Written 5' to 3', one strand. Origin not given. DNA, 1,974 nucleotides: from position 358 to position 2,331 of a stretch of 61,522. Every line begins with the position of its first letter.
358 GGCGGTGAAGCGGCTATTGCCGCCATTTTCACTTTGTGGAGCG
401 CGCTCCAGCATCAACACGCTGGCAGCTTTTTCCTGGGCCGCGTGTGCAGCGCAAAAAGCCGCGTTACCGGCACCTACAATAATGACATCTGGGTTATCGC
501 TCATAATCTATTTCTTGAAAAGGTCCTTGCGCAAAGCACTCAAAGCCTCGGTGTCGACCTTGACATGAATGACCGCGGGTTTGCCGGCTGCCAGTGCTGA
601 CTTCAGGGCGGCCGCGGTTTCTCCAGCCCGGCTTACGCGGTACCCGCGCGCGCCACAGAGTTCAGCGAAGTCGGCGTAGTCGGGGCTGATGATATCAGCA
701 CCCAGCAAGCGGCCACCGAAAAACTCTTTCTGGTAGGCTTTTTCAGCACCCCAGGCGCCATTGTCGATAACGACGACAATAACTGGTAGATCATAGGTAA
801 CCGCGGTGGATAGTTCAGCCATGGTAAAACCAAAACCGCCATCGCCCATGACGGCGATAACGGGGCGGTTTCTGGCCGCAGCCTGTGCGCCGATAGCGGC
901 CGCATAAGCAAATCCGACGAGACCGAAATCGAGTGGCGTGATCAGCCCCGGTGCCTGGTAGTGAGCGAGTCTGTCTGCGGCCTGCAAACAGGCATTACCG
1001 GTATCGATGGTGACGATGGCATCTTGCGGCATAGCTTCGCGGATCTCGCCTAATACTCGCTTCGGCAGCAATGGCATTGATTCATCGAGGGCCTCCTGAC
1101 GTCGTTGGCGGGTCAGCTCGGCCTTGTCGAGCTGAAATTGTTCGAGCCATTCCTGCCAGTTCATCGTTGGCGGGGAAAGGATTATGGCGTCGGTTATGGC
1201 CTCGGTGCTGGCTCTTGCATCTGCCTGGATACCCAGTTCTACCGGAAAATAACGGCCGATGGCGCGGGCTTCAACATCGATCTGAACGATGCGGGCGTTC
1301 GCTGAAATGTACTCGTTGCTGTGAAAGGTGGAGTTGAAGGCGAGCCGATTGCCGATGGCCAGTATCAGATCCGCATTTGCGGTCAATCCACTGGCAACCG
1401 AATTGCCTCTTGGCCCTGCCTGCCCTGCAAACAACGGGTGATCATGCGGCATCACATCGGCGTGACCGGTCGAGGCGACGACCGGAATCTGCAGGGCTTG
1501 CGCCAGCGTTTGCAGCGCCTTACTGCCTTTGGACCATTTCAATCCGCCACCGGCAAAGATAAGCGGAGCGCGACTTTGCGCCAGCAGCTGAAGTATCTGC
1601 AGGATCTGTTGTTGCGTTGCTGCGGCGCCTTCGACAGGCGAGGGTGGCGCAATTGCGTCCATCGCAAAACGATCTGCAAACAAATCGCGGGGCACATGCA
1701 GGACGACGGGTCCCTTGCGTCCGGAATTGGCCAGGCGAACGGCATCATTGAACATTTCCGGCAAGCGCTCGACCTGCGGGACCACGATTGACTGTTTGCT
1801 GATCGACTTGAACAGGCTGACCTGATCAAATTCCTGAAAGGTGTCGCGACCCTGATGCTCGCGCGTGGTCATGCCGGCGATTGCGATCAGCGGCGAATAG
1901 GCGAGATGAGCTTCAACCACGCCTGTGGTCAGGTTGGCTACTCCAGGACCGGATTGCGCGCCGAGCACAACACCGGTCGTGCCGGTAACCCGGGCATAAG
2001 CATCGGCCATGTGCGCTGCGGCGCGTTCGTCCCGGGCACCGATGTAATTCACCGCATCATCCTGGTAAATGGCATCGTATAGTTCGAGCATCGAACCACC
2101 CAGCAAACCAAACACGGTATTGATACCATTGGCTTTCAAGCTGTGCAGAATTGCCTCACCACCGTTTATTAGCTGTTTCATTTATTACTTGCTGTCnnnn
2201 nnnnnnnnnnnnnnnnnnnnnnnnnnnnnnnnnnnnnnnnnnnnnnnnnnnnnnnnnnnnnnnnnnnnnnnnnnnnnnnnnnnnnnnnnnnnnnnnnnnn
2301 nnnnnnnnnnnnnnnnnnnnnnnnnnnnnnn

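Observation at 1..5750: Non-Pyl MttB-family methyltransferase operon with no corrinoid protein, coupled to a TMADH-type flavoprotein, a ThDP enzyme and an FAD oxidoreductase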

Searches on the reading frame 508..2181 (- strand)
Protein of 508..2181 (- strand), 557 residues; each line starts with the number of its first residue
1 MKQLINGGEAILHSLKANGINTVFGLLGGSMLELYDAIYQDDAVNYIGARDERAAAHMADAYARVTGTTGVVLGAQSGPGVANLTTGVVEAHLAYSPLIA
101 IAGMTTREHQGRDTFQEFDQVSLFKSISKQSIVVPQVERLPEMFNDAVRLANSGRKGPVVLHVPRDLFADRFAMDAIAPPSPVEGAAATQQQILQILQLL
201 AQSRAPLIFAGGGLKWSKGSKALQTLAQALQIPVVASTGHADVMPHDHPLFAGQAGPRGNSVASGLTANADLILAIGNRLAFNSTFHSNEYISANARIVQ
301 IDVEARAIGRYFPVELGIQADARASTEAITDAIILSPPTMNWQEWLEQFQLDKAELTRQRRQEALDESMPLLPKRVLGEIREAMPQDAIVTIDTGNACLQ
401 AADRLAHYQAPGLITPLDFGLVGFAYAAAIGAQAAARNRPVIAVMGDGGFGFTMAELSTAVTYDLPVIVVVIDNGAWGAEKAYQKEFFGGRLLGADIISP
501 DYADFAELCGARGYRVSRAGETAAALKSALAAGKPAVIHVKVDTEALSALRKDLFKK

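Call 3: search_protein_families(library=pfam, proteins=[window:508-2181:-])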
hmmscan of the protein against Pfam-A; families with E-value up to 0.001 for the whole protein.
window:508-2181:- (557 aa): 3 families
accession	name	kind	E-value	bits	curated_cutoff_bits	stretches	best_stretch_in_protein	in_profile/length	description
PF02776.23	TPP_enzyme_N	-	5.8e-38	129.8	26.8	1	6-123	2-119/119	Thiamine pyrophosphate enzyme, N-terminal TPP binding domain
PF02775.26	TPP_enzyme_C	-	7.2e-37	126.9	21.9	1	393-540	1-151/151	Thiamine pyrophosphate enzyme, C-terminal TPP binding domain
PF00205.28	TPP_enzyme_M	-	1e-33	116.4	30.4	1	195-328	3-136/137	Thiamine pyrophosphate enzyme, central domain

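Call 4: search_protein_families(library=ncbifam, proteins=[window:508-2181:-])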
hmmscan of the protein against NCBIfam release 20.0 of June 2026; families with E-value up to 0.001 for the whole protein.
window:508-2181:- (557 aa): 54 families (the best 25 are shown)
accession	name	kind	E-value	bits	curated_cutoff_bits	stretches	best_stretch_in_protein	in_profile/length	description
NF005713.0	PRK07525.1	subfamily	1.3e-122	410.2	620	1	7-557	8-577/592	sulfoacetaldehyde acetyltransferase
TIGR03457.1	sulphoacet_xsc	equivalog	5.3e-117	391.6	676.4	1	8-557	5-571/579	sulfoacetaldehyde acetyltransferase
TIGR00118.1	acolac_lg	equivalog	5.9e-116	388.1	538.35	1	6-545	2-537/557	biosynthetic-type acetolactate synthase large subunit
NF006052.0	PRK08199.1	subfamily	2e-114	383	539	1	5-549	8-544/559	thiamine pyrophosphate protein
NF004919.0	PRK06276.1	equivalog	2.1e-106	356.6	866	1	6-546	2-542/582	acetolactate synthase large subunit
NF004710.0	PRK06048.1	equivalog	1.4e-101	340.7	976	1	4-546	7-541/561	acetolactate synthase large subunit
NF006122.0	PRK08266.1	subfamily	2.9e-101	339.6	571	1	5-545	4-527/543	hypothetical protein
NF005039.0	PRK06456.1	equivalog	5.8e-99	332.1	868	1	6-548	3-550/572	acetolactate synthase large subunit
NF006524.0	PRK08978.1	equivalog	1.8e-97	326.9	738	1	6-545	2-527/548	acetolactate synthase 2 catalytic subunit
NF005824.0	PRK07710.1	equivalog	9.4e-92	308.1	976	1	2-544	14-550/573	acetolactate synthase large subunit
NF006187.0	PRK08322.1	equivalog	3.1e-91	306.5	509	1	7-545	4-531/548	acetolactate synthase large subunit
NF006319.0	PRK08527.1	equivalog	6.5e-91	305.5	905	1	5-544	4-540/565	acetolactate synthase large subunit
NF006377.0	PRK08611.1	equivalog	3.1e-90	303.4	742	1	6-546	5-533/576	pyruvate oxidase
NF004772.0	PRK06112.1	subfamily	1.6e-89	300.8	673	1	6-550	15-567/578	acetolactate synthase catalytic subunit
NF006378.0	PRK08617.1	equivalog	3.3e-89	299.7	510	1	3-554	6-550/556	acetolactate synthase AlsS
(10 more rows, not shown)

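Call 19: search_solved_structures(query=window:508-2181:-, max_evalue=1e-40)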
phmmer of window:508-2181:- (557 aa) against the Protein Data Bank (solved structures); distinct sequences matched with E-value up to 1e-40: 73 (the best 60 are shown).
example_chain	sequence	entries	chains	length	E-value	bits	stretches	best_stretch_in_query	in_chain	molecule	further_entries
8xod_A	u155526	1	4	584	5.7e-75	256.5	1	6-552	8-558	BbmA-G484F complex with CBOA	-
8x3x_A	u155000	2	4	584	3.1e-74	254.1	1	6-552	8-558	BbmA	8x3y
1jsc_A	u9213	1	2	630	4.2e-65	223.9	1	6-545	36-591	ACETOHYDROXY-ACID SYNTHASE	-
6u9d_A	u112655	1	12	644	4.6e-65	223.8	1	6-545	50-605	Acetolactate synthase catalytic subunit, mitochondrial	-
1n0h_A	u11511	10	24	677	5.4e-65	223.5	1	6-545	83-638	Acetolactate synthase | Acetolactate synthase, mitochondrial | Acetolactate synthase catalytic subunit, mitochondrial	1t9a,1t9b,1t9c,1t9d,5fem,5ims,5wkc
6dek_A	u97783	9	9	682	3.1e-63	217.8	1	6-544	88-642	Acetolactate synthase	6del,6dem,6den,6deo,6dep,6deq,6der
6lpi_A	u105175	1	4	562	6e-63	216.8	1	5-545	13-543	Acetolactate synthase isozyme 1 large subunit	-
8beo_A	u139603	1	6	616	8.6e-61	209.7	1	9-488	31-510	Glyoxylate carboligase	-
2pan_A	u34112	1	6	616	1.1e-60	209.3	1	9-488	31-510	Glyoxylate carboligase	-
8i01_A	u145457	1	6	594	1.2e-60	209.2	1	9-487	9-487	Glyoxylate carboligase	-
8i05_A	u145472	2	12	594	2.5e-60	208.2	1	9-487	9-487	Glyoxylate carboligase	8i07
8i08_A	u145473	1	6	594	2.8e-60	208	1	9-487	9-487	Glyoxylate carboligase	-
7ct6_A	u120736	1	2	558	2e-57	198.6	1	8-487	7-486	Glyoxylate carboligase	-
9zgl_A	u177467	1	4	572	3.3e-57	197.9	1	6-544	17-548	Ancestral acetolactate synthase, catabolic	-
8vzc_A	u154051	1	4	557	9e-57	196.4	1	5-544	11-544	Oxalyl-CoA decarboxylase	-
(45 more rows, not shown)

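Call 45: search_dna_similar(query=window:508-2181:-, collection=plasmids, mode=protein, max_rows=25, max_evalue=1e-100)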
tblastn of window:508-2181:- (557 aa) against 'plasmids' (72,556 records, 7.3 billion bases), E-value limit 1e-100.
Records with a match: 2; places in all: 2; records where one place covers at least 80% of the query: 2.
Best place of each record, by identity: <60% 2.
By first word of the organism name: Ruegeria 2.
By predicted mobility (MOB-suite, as given by PLSDB): non-mobilizable 2.
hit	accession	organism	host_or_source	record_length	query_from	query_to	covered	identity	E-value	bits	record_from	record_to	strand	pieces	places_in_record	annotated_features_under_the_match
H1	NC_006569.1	Ruegeria pomeroyi DSS-3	-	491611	5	556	99%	59.1%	0e+0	578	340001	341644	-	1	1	thiamine pyrophosphate-binding protein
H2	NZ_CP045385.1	Ruegeria sp. THAF33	pure culture,Surface of a polyethylene ...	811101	5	556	99%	57.6%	6e-179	567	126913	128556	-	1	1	thiamine pyrophosphate-binding protein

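Call 46: get_annotated_region(hit=H1, flank=12000)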
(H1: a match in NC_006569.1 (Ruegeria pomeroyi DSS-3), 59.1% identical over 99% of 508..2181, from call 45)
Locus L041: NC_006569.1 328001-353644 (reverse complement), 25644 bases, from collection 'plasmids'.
description: Ruegeria pomeroyi DSS-3 megaplasmid, complete sequence
organism: Ruegeria pomeroyi DSS-3 (NCBI taxid 246200)
taxonomy: Bacteria; Pseudomonadota; Alphaproteobacteria; Rhodobacterales; Roseobacteraceae; Ruegeria; Ruegeria pomeroyi; Ruegeria pomeroyi DSS-3
host: -; source: -; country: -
typing (MOB-suite, as given by PLSDB): non-mobilizable; replicon rep_cluster_95
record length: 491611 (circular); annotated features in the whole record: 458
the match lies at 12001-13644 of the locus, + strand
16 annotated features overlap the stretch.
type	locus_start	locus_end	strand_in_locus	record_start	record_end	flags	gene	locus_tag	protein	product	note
CDS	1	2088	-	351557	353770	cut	-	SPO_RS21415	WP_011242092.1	NADP-dependent isocitrate dehydrogenase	GO:0006099 - tricarboxylic acid cycle [Evidence IEA]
CDS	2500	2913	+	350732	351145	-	-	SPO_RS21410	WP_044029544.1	hypothetical protein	-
CDS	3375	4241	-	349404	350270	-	-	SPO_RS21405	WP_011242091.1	LysR family transcriptional regulator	GO:0006355 - regulation of DNA-templated transcription [Evidence IEA]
CDS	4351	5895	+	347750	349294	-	-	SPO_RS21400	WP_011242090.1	trimethylamine methyltransferase family protein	-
CDS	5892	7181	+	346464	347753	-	-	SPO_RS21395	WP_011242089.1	aminotransferase class III-fold pyridoxal phosphate-dependent enzyme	-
CDS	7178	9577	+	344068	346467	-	-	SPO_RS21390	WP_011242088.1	FAD-dependent oxidoreductase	-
CDS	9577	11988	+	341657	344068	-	-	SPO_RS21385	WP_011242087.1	FAD-dependent oxidoreductase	-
CDS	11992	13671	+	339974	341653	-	-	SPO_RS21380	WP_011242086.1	thiamine pyrophosphate-binding protein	-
CDS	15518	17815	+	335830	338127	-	-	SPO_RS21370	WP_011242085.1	Tex family protein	-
CDS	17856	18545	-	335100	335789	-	-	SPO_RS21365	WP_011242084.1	DnaA N-terminal domain-containing protein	-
CDS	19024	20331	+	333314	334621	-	-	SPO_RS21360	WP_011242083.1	AAA family ATPase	-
CDS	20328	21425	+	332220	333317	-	-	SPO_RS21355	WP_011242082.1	ParB N-terminal domain-containing protein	-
CDS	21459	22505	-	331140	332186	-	-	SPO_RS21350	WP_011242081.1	tyrosine-type recombinase/integrase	GO:0015074 - DNA integration [Evidence IEA]; GO:0006310 - DNA recombination [Evidence IEA]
CDS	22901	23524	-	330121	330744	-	-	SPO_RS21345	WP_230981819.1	GntR family transcriptional regulator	-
CDS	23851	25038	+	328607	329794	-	-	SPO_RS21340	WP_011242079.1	ABC transporter substrate-binding protein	-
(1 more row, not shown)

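Call 53: search_protein_families(library=ncbifam, proteins=[L041:5892-7181:+, L041:7178-9577:+, L041:9577-11988:+, L041:11992-13671:+], max_evalue=1e-30)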
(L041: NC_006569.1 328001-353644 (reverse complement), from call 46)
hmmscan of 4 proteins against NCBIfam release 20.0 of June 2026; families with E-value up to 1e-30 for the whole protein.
L041:5892-7181:+ (429 aa): 22 families
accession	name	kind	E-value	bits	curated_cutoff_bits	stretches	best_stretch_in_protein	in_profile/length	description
NF000818.0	PRK00062.1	subfamily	7.8e-85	285.1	398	1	3-422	6-427/429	glutamate-1-semialdehyde 2,1-aminomutase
TIGR00713.1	hemL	equivalog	8.3e-80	268.5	527.3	1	6-421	5-422/423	glutamate-1-semialdehyde 2,1-aminomutase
NF009055.0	PRK12389.1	equivalog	1.6e-65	221.4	637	1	28-423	35-429/431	glutamate-1-semialdehyde 2,1-aminomutase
NF041362.1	GntE_guanitoxin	equivalog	6.2e-63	212.8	525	1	4-355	9-368/426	guanitoxin biosynthesis PLP-dependent transaminase GntE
NF004856.0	PRK06209.1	equivalog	2.9e-45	154.6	486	1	4-344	12-348/450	glutamate-1-semialdehyde 2,1-aminomutase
NF002874.0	PRK03244.1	equivalog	8.7e-45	153.2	457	1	29-335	26-322/399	acetylornithine transaminase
TIGR00707.1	argD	subfamily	4.3e-42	144.3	410.05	1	28-341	9-315/381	acetylornithine/succinylornithine family transaminase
NF005692.0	PRK07495.1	equivalog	2.2e-39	135.3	724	1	3-334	3-336/425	4-aminobutyrate--2-oxoglutarate transaminase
NF001864.0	PRK00615.1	equivalog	2.2e-38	132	706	1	9-419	13-426/433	glutamate-1-semialdehyde aminotransferase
NF049976.1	AmadipTransam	equivalog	5.6e-38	130.9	650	1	28-332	14-326/416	2-aminoadipate transaminase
NF005453.0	PRK07046.1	subfamily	6.5e-37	127.2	425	1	6-342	33-371/453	transaminase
NF005993.0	PRK08117.1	subfamily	5.4e-36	124.1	574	0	30-141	27-142/433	aspartate aminotransferase family protein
NF004714.0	PRK06058.1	subfamily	2.2e-35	122.2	639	0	178-341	214-368/447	4-aminobutyrate--2-oxoglutarate transaminase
NF003468.0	PRK05093.1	subfamily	1.5e-34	119.4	522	1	28-340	23-329/405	acetylornithine/succinyldiaminopimelate transaminase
NF004426.0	PRK05769.1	equivalog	4.8e-34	117.9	552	0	24-343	32-366/441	acetyl ornithine aminotransferase family protein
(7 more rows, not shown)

L041:7178-9577:+ (799 aa): 6 families
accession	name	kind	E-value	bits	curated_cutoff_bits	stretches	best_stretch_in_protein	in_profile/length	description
NF001567.0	PRK00389.1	subfamily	3.3e-54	184.2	300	1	463-790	31-347/359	glycine cleavage system aminomethyltransferase GcvT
TIGR01372.1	soxA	subfamily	1.5e-47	162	1164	1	422-763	605-959/996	sarcosine oxidase subunit alpha family protein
TIGR00528.1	gcvT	equivalog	2.8e-43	148.2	235.85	1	471-771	32-340/362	glycine cleavage system aminomethyltransferase GcvT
NF053776.1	TmaoDeMthMsil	equivalog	1e-41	143.3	1100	1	474-764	420-724/763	trimethylamine N-oxide demethylase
TIGR02352.1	thiamin_ThiO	equivalog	8.1e-35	120.5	250.8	1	10-371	2-348/351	glycine oxidase ThiO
NF010093.0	PRK13579.1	equivalog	2.7e-34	118.6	459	1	471-771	40-344/371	glycine cleavage system aminomethyltransferase GcvT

L041:9577-11988:+ (803 aa): 2 families
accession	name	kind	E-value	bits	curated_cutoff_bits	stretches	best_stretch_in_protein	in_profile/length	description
TIGR01372.1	soxA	subfamily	2.6e-47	161.3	1164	1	416-799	602-994/996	sarcosine oxidase subunit alpha family protein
NF001567.0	PRK00389.1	subfamily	3.3e-38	131.6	300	1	459-793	24-354/359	glycine cleavage system aminomethyltransferase GcvT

L041:11992-13671:+ (559 aa): 46 families (the best 25 are shown)
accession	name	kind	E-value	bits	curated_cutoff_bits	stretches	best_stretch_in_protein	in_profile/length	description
NF005713.0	PRK07525.1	subfamily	5.8e-120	401.4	620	1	6-556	8-581/592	sulfoacetaldehyde acetyltransferase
TIGR03457.1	sulphoacet_xsc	equivalog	1.1e-117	393.9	676.4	1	7-554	5-573/579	sulfoacetaldehyde acetyltransferase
TIGR00118.1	acolac_lg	equivalog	5.2e-106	355.3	538.35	1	5-538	2-535/557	biosynthetic-type acetolactate synthase large subunit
NF006052.0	PRK08199.1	subfamily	2.4e-103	346.3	539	1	3-550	7-549/559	thiamine pyrophosphate protein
NF004919.0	PRK06276.1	equivalog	6e-96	322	866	1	5-543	2-544/582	acetolactate synthase large subunit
NF004710.0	PRK06048.1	equivalog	1.2e-92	311.1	976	1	2-538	6-538/561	acetolactate synthase large subunit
NF004516.0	PRK05858.1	equivalog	5.3e-92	309.1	587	1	4-540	11-538/548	acetolactate synthase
NF006524.0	PRK08978.1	equivalog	3.6e-90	302.8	738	1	5-539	2-526/548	acetolactate synthase 2 catalytic subunit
NF006122.0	PRK08266.1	subfamily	1.1e-89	301.4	571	1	2-540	2-527/543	hypothetical protein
NF006016.1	PRK08155.1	equivalog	1.2e-87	294.7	870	1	4-539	3-534/554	acetolactate synthase large subunit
NF005058.0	PRK06466.1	equivalog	8.8e-87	291.9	951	1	2-532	2-541/574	acetolactate synthase 3 large subunit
NF004772.0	PRK06112.1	subfamily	4e-84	283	673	1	5-543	15-565/578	acetolactate synthase catalytic subunit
NF005824.0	PRK07710.1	equivalog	5.1e-84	282.6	976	1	4-537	17-548/573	acetolactate synthase large subunit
NF005039.0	PRK06456.1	equivalog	1.3e-83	281.4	868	1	6-542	4-549/572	acetolactate synthase large subunit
NF006187.0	PRK08322.1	equivalog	2.6e-83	280.3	509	1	7-539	5-530/548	acetolactate synthase large subunit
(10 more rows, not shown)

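Call 78: find_homologous_proteins(query=window:508-2181:-, max_evalue=1e-150)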
Query window:508-2181:- (557 aa): 2212 proteins with E <= 1e-150 among 8000 candidates; the best 120 are listed.
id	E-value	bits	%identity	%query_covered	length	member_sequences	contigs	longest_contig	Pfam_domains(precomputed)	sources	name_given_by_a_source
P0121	0.0e+0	1222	100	100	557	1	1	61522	PF02775.27,PF02776.24,PF00205.29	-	-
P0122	0.0e+0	1156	94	100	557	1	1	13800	PF02775.27,PF02776.24,PF00205.29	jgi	jgi:thiamine pyrophosphate-dependent acetolactate synthase large subunit-like protein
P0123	0.0e+0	1153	94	100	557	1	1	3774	PF02775.27,PF02776.24,PF00205.29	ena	-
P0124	0.0e+0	1118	91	100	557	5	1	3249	PF02775.27,PF02776.24,PF00205.29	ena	-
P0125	0.0e+0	1113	91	100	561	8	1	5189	PF02775.27,PF02776.24,PF00205.29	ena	-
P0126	0.0e+0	1083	89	100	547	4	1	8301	PF02775.27,PF02776.24,PF00205.29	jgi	-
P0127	0.0e+0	1054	86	100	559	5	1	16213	PF02775.27,PF02776.24,PF00205.29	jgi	jgi:thiamine pyrophosphate-dependent acetolactate synthase large subunit-like protein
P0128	0.0e+0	1033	84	100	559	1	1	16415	PF02775.27,PF02776.24,PF00205.29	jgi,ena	-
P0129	0.0e+0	1033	84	100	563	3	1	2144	PF02775.27,PF02776.24,PF00205.29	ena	-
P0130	0.0e+0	1026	84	99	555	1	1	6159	PF02775.27,PF02776.24,PF00205.29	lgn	-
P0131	0.0e+0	1026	84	100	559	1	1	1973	PF02775.27,PF02776.24,PF00205.29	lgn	-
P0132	0.0e+0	1025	84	99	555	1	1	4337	PF02775.27,PF02776.24,PF00205.29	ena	-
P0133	0.0e+0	1025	84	99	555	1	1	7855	PF02775.27,PF02776.24,PF00205.29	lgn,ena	-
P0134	0.0e+0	1025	84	99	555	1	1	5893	PF02775.27,PF02776.24,PF00205.29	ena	-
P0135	0.0e+0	1024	84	99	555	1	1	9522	PF02775.27,PF02776.24,PF00205.29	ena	-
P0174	2.9e-255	866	71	99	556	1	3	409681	PF02775.27,PF02776.24,PF00205.29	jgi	-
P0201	1.0e-227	775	63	99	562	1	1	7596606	PF02775.27,PF02776.24,PF00205.29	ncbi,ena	-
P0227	8.5e-225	766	63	99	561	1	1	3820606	PF02775.27,PF02776.24,PF00205.29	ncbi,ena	-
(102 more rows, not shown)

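Call 79: find_encoding_contigs(protein=P0122, flank=10000, max_places=1)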
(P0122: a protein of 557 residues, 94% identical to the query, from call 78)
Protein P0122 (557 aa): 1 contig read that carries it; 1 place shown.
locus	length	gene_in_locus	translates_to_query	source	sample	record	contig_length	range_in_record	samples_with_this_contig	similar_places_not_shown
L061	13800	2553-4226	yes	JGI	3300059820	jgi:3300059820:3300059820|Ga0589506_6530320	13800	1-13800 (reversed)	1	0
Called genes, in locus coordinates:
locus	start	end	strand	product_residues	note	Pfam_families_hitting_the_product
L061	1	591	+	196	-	?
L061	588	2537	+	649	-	PF00724:Oxidored_FMN, PF00070:Pyr_redox (faint), PF01266:DAO (faint), PF03486:HI0933_like (weak), PF07992:Pyr_redox_2, PF12831:FAD_oxidored (weak), PF13450:NAD_binding_8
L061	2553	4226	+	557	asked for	PF02776:TPP_enzyme_N, PF00205:TPP_enzyme_M, PF02775:TPP_enzyme_C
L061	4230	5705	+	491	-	PF00890:FAD_binding_2, PF01266:DAO, PF03486:HI0933_like (faint), PF07992:Pyr_redox_2 (weak), PF12831:FAD_oxidored (weak)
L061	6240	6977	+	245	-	-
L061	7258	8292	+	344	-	PF16884:ADH_N_2, PF00107:ADH_zinc_N, PF13602:ADH_zinc_N_2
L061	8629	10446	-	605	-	PF00211:Guanylate_cyc (weak), PF13428:TPR_14 (faint), PF07719:TPR_2 (faint), PF00515:TPR_1 (faint)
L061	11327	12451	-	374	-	PF01168:Ala_racemase_N, PF00842:Ala_racemase_C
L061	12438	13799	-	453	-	?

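Call 80: find_encoding_contigs(protein=P0127, flank=10000, max_places=1)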
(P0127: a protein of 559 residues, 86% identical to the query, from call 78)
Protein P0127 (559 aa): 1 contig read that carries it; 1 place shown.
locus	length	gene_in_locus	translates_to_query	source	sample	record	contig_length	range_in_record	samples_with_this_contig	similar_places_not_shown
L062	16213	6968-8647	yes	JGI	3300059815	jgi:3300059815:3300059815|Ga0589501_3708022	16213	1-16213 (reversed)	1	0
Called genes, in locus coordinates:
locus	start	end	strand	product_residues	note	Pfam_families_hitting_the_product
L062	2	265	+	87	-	?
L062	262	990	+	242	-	PF02463:SMC_N (faint), PF00005:ABC_tran, PF13304:AAA_21 (faint)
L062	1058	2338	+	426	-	-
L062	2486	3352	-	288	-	PF00126:HTH_1, PF03466:LysR_substrate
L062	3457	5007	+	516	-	PF06253:MTTB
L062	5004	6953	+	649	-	PF00724:Oxidored_FMN, PF00070:Pyr_redox (faint), PF01266:DAO (faint), PF03486:HI0933_like (weak), PF07992:Pyr_redox_2, PF13450:NAD_binding_8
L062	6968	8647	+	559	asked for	PF02776:TPP_enzyme_N, PF00205:TPP_enzyme_M, PF02775:TPP_enzyme_C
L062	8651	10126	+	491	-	PF00890:FAD_binding_2, PF01266:DAO, PF03486:HI0933_like (faint), PF07992:Pyr_redox_2 (weak), PF12831:FAD_oxidored (weak)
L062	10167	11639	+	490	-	PF00171:Aldedh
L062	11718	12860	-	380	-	PF01571:GCV_T, PF08669:GCV_T_C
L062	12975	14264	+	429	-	PF00201:UDPGT, PF04101:Glyco_tran_28_C, PF06722:EryCIII-like_C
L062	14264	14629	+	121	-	PF05899:Cupin_3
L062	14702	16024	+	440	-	PF13433:Peripla_BP_5, PF13458:Peripla_BP_6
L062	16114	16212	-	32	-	?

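Call 97: find_encoding_contigs(protein=P0174, flank=10000, max_places=1)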
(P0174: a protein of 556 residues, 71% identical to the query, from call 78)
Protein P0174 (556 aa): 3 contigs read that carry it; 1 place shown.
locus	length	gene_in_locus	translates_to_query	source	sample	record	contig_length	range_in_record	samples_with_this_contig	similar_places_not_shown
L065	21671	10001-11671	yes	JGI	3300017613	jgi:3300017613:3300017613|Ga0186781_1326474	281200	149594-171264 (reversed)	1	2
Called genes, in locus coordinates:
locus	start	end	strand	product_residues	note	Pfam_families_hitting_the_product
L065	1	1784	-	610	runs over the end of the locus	PF00300:His_Phos_1 (weak), PF00515:TPR_1 (faint), PF03704:BTAD (weak), PF14559:TPR_19, PF13414:TPR_11 (weak), PF13428:TPR_14 (weak), PF13432:TPR_16, PF14559:TPR_19 (weak), +6 more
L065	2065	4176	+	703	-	PF00486:Trans_reg_C, PF00515:TPR_1 (faint), PF07719:TPR_2 (faint), PF13181:TPR_8 (faint), PF13414:TPR_11 (weak), PF13428:TPR_14 (faint), PF13431:TPR_17 (faint), PF14559:TPR_19 (weak), +1 more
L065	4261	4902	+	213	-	PF01135:PCMT (weak), PF02353:CMAS, PF01209:Ubie_methyltran, PF13489:Methyltransf_23, PF13847:Methyltransf_31, PF08241:Methyltransf_11, PF08242:Methyltransf_12, PF13649:Methyltransf_25, +2 more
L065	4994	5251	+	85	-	PF03693:ParD_antitoxin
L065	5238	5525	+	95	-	PF05016:ParE_toxin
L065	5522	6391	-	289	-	PF00126:HTH_1, PF03466:LysR_substrate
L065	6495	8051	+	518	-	PF06253:MTTB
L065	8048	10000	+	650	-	PF00724:Oxidored_FMN, PF00070:Pyr_redox (faint), PF01134:GIDA (faint), PF03486:HI0933_like (weak), PF07992:Pyr_redox_2, PF00890:FAD_binding_2 (weak), PF12831:FAD_oxidored, PF13450:NAD_binding_8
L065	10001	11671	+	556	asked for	PF02776:TPP_enzyme_N, PF00205:TPP_enzyme_M, PF02775:TPP_enzyme_C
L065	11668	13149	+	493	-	PF00890:FAD_binding_2, PF01266:DAO, PF03486:HI0933_like (faint), PF07992:Pyr_redox_2 (faint), PF12831:FAD_oxidored (weak)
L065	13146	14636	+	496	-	PF00171:Aldedh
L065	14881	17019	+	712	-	PF08447:PAS_3, PF08448:PAS_4 (faint), PF00989:PAS, PF13188:PAS_8 (weak), PF08447:PAS_3, PF13426:PAS_9, PF00990:GGDEF, PF00563:EAL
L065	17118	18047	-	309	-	-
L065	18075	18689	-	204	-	-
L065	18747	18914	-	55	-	-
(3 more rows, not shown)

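Call 98: find_encoding_contigs(protein=P0201, flank=10000, max_places=1)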
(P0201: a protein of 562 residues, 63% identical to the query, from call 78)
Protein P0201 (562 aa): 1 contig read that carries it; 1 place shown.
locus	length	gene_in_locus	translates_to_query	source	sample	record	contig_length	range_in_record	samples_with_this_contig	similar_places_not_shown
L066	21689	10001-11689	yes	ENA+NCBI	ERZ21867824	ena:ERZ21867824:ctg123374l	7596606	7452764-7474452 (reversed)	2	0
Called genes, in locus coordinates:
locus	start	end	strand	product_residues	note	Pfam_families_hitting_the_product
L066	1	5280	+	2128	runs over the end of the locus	PF00353:HemolysinCabind, PF22842:Pel9A-like_beta_helix (weak), PF00353:HemolysinCabind (weak)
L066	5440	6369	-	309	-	PF00126:HTH_1, PF03466:LysR_substrate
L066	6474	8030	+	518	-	PF06253:MTTB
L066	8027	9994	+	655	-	PF00724:Oxidored_FMN, PF00070:Pyr_redox (faint), PF00890:FAD_binding_2 (weak), PF03486:HI0933_like (weak), PF07992:Pyr_redox_2, PF12831:FAD_oxidored, PF13450:NAD_binding_8 (weak)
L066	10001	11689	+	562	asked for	PF02776:TPP_enzyme_N, PF00205:TPP_enzyme_M, PF02775:TPP_enzyme_C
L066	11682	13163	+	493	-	PF00890:FAD_binding_2, PF01266:DAO, PF03486:HI0933_like (faint), PF07992:Pyr_redox_2 (weak), PF12831:FAD_oxidored (faint)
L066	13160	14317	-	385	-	PF00155:Aminotran_1_2, PF01041:DegT_DnrJ_EryC1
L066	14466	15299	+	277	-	PF05721:PhyH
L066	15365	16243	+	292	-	PF00126:HTH_1, PF03466:LysR_substrate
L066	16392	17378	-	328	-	PF13379:NMT1_2, PF09084:NMT1, PF12974:Phosphonate-bd (weak)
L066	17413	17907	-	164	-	PF00582:Usp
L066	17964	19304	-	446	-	PF06808:DctM, PF03606:DcuC (weak)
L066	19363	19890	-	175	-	PF04290:DctQ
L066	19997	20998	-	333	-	PF03480:DctP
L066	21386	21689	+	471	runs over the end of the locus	PF00392:GntR, PF00155:Aminotran_1_2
